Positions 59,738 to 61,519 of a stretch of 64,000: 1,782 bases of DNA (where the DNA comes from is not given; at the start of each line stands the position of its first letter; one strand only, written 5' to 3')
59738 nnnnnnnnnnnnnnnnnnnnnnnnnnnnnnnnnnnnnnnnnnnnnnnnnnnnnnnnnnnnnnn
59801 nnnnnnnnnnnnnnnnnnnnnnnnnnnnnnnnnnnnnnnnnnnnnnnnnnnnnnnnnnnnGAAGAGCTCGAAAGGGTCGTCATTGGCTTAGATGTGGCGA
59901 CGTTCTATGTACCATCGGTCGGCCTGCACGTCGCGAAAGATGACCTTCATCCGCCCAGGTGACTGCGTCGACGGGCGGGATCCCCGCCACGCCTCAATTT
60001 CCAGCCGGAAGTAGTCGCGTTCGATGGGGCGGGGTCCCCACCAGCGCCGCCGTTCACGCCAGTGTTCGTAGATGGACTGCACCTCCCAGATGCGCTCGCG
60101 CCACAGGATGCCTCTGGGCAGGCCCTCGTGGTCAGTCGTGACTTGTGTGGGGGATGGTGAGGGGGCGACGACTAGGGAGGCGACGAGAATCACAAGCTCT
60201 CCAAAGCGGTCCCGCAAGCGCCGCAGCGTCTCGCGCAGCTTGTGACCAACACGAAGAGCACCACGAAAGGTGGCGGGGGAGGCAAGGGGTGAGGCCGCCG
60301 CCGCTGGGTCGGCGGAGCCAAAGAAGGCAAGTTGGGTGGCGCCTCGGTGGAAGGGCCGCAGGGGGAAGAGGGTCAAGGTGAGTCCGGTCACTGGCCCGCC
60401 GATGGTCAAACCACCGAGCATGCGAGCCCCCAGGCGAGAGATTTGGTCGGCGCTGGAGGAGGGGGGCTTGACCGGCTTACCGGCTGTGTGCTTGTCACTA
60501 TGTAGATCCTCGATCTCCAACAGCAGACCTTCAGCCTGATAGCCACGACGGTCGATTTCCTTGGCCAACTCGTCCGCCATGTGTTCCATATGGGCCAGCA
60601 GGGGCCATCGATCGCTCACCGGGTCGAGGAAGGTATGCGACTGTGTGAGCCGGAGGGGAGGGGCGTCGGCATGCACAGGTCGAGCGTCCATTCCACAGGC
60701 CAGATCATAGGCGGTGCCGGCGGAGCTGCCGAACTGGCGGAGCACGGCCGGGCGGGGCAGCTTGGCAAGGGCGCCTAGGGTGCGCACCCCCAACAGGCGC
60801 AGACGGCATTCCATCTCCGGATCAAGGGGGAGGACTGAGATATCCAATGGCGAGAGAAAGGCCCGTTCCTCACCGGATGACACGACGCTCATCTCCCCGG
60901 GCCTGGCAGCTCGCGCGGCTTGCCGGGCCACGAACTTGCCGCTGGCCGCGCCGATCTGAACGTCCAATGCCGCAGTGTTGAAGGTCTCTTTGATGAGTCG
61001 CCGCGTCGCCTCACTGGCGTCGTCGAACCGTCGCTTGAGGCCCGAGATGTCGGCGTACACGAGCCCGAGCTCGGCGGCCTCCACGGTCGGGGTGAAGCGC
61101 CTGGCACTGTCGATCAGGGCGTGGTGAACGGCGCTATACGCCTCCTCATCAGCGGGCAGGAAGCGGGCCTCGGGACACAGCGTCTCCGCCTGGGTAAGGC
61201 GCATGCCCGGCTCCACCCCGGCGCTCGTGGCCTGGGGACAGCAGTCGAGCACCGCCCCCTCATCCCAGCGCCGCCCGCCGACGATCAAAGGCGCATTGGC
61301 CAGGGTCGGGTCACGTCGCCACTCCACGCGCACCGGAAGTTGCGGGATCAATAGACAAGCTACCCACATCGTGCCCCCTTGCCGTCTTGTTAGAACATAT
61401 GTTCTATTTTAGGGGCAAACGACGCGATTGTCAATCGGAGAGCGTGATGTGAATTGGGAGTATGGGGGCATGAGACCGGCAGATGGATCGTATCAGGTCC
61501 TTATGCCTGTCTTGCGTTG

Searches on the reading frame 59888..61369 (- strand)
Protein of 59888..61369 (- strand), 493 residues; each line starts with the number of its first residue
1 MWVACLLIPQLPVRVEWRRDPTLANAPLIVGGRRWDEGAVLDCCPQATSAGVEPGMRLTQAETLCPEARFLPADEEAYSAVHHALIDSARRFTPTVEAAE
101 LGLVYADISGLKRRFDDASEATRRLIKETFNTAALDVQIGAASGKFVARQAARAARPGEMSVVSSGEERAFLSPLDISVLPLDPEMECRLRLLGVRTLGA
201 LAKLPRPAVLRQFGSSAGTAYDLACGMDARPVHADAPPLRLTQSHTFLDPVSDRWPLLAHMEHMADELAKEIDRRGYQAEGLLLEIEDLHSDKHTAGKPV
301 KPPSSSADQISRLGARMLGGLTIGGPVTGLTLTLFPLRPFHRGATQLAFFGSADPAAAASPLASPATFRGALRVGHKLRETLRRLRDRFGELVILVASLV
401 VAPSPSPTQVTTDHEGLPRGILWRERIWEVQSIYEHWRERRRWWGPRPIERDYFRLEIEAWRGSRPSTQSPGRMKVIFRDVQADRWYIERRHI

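Call 17: search_protein_families(library=pfam, proteins=[window:59888-61369:-], max_evalue=0.001)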
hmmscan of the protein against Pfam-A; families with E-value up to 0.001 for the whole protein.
window:59888-61369:- (493 aa): 3 families
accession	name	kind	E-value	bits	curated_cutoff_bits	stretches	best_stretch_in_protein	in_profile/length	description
PF00817.25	IMS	-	5.6e-25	88.4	23.2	1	13-152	8-147/148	impB/mucB/samB family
PF20114.4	DUF6504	-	8.8e-07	29.6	24.2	1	405-458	14-72/103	Domain of unknown function (DUF6504)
PF11799.13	IMS_C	-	1.1e-06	29.4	20.7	1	243-338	6-100/109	impB/mucB/samB family C-terminal domain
